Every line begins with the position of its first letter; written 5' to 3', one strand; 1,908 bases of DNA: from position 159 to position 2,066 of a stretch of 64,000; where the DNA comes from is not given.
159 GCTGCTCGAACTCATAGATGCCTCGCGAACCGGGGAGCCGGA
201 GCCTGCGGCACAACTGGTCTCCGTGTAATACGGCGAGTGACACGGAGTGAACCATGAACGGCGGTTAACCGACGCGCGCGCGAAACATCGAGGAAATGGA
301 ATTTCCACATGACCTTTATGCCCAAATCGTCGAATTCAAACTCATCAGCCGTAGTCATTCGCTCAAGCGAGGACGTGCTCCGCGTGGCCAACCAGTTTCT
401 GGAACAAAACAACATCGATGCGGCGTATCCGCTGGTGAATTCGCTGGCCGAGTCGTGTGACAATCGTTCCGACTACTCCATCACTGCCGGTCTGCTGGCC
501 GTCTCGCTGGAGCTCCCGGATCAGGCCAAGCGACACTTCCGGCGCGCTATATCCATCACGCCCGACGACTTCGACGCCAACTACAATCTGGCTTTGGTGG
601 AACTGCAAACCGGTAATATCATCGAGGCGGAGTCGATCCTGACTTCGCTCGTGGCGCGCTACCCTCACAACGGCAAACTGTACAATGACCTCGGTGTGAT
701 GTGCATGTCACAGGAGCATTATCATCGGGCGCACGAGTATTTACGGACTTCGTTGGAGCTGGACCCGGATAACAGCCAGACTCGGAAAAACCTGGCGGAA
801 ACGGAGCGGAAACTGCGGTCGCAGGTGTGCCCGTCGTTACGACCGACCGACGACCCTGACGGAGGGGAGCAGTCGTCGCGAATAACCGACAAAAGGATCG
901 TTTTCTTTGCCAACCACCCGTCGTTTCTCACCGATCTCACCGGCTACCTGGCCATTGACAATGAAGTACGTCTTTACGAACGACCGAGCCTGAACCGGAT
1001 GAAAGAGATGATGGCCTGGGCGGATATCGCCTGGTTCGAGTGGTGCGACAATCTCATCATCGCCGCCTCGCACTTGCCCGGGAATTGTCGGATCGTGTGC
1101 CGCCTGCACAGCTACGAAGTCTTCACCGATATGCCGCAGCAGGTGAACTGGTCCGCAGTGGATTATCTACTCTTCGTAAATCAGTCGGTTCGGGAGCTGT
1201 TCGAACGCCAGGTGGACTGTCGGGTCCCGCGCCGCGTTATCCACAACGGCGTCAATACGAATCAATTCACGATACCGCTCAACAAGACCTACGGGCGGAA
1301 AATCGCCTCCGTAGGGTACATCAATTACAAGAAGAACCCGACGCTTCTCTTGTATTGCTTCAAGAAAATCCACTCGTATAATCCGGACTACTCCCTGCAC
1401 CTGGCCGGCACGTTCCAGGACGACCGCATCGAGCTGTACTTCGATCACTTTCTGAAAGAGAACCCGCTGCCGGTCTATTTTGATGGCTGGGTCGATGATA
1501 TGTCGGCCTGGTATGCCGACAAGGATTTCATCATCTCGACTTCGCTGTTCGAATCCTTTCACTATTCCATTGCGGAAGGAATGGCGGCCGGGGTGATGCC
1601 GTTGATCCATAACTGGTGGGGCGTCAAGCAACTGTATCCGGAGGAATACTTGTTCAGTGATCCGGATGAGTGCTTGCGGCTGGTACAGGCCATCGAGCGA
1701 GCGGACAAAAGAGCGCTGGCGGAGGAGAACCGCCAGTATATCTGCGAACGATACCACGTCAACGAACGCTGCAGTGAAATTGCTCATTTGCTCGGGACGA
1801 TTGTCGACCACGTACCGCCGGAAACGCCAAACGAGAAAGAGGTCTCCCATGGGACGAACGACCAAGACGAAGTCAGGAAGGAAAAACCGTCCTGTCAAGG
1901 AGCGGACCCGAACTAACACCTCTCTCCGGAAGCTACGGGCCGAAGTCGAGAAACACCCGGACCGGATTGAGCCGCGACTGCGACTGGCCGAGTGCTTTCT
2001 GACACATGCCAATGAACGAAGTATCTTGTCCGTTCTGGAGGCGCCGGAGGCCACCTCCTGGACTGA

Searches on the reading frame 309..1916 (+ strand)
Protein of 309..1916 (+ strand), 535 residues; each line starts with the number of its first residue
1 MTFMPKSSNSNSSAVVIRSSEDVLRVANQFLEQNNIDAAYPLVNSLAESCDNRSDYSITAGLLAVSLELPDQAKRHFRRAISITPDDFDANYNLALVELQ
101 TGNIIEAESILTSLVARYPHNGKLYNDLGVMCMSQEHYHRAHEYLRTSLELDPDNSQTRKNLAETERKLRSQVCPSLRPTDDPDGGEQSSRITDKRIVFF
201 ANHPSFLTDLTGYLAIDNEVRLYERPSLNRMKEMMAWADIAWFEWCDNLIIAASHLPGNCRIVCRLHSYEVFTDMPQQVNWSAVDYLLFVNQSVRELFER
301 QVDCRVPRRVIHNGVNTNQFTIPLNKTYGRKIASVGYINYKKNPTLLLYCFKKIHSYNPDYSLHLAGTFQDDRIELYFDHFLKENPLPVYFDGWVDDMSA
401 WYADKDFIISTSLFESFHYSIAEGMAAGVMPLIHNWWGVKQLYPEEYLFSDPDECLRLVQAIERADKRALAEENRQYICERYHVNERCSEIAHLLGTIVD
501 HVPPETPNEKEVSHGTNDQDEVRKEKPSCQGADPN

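Call 86: find_encoding_contigs(protein=window:309-1916:+, flank=10000, max_places=4)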
Protein window:309-1916:+ (535 aa): no gene with exactly this product is on record in the collection.
